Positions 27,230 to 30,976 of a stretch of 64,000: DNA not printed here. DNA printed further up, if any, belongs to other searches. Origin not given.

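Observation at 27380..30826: Intact CheY-type receiver domain inserted into a fused double HdrA-type flavoprotein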

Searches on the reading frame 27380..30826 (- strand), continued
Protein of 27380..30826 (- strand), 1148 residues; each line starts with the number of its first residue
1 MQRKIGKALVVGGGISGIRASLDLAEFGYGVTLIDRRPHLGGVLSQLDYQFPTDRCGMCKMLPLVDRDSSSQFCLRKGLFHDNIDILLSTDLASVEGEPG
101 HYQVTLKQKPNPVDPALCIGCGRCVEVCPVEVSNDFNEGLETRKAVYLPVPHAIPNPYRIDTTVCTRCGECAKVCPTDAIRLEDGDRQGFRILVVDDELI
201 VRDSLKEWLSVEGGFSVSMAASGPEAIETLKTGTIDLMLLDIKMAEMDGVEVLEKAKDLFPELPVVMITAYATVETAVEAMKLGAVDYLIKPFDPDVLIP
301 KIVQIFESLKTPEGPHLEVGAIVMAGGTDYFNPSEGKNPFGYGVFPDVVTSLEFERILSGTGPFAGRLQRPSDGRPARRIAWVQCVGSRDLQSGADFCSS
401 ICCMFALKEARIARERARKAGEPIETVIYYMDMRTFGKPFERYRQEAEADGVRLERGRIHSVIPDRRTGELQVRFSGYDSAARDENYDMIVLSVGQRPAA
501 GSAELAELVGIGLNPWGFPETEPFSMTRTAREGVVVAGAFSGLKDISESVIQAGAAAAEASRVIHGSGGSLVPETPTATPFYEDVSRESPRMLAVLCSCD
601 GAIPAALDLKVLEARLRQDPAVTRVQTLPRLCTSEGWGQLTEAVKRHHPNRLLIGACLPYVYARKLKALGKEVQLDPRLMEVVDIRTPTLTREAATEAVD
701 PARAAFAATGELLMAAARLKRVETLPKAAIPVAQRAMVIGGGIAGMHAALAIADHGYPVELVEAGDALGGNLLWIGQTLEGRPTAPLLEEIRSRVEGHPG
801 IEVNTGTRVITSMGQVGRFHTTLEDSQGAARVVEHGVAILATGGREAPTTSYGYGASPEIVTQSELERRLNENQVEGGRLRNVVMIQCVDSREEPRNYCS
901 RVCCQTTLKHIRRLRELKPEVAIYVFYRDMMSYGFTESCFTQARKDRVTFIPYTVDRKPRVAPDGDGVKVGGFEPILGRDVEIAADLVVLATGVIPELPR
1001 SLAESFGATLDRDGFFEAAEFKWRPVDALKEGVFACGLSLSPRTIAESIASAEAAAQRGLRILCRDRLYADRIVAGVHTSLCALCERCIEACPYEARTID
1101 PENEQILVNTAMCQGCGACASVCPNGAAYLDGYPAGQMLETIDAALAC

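Call 16: find_encoding_contigs(protein=P0022, flank=10000, max_places=2)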
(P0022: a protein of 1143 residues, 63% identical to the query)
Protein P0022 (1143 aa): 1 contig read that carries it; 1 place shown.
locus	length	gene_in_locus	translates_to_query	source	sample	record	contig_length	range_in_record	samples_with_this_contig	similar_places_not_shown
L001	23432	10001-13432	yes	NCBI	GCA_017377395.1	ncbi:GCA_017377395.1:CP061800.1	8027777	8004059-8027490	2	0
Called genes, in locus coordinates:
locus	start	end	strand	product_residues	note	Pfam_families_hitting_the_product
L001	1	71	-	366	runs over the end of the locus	PF01609:DDE_Tnp_1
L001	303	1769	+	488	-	-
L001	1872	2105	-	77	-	-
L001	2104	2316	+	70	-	-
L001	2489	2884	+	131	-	-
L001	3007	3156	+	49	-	-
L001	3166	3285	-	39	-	-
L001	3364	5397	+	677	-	-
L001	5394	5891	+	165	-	-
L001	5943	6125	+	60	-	-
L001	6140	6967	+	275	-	PF06094:GGACT, PF13772:AIG2_2 (faint), PF06094:GGACT (weak)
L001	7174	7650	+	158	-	PF00497:SBP_bac_3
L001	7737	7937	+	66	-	-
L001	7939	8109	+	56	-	-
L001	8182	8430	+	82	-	-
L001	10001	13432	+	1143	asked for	PF00037:Fer4 (weak), PF12838:Fer4_7, PF13187:Fer4_9, PF13237:Fer4_10 (weak), PF00072:Response_reg, PF00890:FAD_binding_2, PF07992:Pyr_redox_2, PF13450:NAD_binding_8, +15 more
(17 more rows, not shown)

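Call 17: find_encoding_contigs(protein=P0007, flank=10000, max_places=2)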
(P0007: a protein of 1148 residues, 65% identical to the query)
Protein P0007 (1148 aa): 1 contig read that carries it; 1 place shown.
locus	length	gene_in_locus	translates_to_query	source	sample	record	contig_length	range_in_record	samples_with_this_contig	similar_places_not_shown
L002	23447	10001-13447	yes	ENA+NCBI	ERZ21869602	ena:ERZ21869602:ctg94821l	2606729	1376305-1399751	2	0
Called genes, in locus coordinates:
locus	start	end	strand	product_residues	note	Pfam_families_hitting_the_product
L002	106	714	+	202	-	PF01553:Acyltransferase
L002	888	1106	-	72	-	-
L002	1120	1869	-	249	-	PF00753:Lactamase_B, PF12706:Lactamase_B_2 (faint)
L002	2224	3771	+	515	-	PF00072:Response_reg, PF00989:PAS, PF13426:PAS_9, PF00512:HisKA, PF02518:HATPase_c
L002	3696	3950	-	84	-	-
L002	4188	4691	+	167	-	PF00072:Response_reg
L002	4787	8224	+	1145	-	PF12831:FAD_oxidored (weak), PF14691:Fer4_20, PF00890:FAD_binding_2 (weak), PF01266:DAO (weak), PF07992:Pyr_redox_2, PF13450:NAD_binding_8, PF13237:Fer4_10, PF14697:Fer4_21, +15 more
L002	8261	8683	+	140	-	PF02662:FlpD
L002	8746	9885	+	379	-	PF04432:FrhB_FdhB_C (weak), PF13534:Fer4_17 (faint), PF13237:Fer4_10 (faint), PF13183:Fer4_8 (weak)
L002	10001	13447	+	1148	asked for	PF12831:FAD_oxidored (weak), PF12838:Fer4_7, PF00072:Response_reg, PF00890:FAD_binding_2, PF07992:Pyr_redox_2, PF13450:NAD_binding_8, PF12838:Fer4_7, PF13237:Fer4_10, +19 more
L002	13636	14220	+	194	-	PF13237:Fer4_10 (faint), PF12838:Fer4_7 (faint), PF13183:Fer4_8, PF13187:Fer4_9, PF13534:Fer4_17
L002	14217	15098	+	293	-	PF02754:CCG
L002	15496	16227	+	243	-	PF13183:Fer4_8, PF13237:Fer4_10 (weak), PF12838:Fer4_7 (weak), PF13187:Fer4_9 (weak), PF13534:Fer4_17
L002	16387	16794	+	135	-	PF02754:CCG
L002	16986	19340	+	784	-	PF00672:HAMP, PF08448:PAS_4 (weak), PF00989:PAS (weak), PF08448:PAS_4, PF13188:PAS_8 (weak), PF13426:PAS_9, PF00512:HisKA, PF02518:HATPase_c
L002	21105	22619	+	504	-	PF00072:Response_reg, PF14501:HATPase_c_5 (faint), PF08448:PAS_4 (weak), PF02518:HATPase_c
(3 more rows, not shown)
